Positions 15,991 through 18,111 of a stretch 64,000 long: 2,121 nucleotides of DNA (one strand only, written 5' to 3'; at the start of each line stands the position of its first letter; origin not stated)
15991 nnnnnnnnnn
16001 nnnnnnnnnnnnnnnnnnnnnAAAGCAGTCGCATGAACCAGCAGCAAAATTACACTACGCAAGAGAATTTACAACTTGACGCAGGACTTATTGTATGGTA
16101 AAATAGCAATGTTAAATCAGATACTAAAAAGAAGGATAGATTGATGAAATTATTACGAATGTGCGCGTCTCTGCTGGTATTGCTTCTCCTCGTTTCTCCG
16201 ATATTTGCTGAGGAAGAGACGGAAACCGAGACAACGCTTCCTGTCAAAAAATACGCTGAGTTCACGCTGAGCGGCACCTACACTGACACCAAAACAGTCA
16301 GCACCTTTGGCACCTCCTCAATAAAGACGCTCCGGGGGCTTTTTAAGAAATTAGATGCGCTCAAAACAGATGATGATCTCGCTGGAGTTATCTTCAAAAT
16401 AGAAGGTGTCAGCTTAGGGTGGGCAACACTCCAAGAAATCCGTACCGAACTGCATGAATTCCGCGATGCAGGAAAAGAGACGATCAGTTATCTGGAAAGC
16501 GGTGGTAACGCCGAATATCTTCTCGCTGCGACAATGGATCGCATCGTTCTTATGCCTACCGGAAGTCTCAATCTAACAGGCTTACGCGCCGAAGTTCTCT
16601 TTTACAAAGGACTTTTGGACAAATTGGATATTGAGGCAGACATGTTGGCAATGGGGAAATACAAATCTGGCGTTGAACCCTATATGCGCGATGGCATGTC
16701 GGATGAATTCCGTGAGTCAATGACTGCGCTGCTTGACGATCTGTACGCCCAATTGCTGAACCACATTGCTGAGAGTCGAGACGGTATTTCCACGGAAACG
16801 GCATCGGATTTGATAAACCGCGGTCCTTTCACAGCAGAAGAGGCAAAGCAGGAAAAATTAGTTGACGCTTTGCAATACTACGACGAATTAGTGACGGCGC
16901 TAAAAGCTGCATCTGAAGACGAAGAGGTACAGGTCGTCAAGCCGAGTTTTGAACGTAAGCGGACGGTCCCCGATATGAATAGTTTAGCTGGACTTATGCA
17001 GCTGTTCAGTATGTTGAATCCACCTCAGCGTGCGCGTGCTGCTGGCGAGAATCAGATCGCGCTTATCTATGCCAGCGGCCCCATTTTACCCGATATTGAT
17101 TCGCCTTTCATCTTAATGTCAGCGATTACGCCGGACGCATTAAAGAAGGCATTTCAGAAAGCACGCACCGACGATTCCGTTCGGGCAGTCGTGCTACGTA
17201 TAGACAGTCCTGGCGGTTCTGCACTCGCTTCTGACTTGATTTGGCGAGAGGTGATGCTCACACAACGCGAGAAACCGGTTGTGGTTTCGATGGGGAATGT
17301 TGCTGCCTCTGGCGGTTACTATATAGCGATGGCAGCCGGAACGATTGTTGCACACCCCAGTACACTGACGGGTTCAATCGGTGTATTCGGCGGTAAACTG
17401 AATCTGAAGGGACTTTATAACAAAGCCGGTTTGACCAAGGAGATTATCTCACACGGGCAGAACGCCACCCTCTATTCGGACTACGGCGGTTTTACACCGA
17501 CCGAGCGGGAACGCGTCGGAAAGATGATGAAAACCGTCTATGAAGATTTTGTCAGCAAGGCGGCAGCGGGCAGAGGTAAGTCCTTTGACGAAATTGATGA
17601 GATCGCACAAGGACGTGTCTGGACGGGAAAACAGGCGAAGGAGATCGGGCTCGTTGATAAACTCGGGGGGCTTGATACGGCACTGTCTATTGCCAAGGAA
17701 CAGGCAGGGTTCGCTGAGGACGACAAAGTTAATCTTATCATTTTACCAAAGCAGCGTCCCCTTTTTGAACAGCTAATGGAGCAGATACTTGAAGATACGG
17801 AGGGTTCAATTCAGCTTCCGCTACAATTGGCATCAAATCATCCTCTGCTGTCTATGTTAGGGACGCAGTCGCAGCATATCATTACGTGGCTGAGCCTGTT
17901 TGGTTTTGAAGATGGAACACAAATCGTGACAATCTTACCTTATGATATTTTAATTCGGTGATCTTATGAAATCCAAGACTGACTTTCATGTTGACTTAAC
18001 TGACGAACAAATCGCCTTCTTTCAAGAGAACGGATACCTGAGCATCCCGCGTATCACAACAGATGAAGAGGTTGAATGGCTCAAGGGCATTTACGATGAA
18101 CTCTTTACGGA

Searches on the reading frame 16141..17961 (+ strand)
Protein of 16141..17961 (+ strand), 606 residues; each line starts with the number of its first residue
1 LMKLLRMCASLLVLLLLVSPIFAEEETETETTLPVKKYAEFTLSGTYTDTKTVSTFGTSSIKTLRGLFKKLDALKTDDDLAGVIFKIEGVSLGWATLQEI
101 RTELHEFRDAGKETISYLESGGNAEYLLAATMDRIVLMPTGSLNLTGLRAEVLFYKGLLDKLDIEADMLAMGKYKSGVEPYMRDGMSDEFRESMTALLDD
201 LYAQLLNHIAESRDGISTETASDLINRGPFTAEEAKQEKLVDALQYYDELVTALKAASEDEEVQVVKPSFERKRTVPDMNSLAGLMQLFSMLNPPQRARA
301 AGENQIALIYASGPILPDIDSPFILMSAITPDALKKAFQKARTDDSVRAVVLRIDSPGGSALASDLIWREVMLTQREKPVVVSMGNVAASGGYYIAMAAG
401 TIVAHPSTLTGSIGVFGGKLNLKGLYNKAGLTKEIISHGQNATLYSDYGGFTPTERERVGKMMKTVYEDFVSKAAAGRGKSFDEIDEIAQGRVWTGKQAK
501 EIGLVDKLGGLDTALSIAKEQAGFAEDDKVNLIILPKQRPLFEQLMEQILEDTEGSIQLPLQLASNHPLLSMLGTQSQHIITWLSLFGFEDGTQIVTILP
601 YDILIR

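Call 77: search_protein_families(library=pfam, proteins=[window:16141-17961:+], max_evalue=0.00001)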
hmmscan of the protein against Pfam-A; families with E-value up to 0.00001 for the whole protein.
window:16141-17961:+ (606 aa): 2 families
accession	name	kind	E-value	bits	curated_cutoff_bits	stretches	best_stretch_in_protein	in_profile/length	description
PF01343.23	Peptidase_S49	-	2.7e-75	251.9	24.9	2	374-523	3-152/154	Peptidase family S49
PF25145.1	NfeD1b_N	-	2e-06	27.9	40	1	334-416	19-98/189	NfeD1b, N-terminal domain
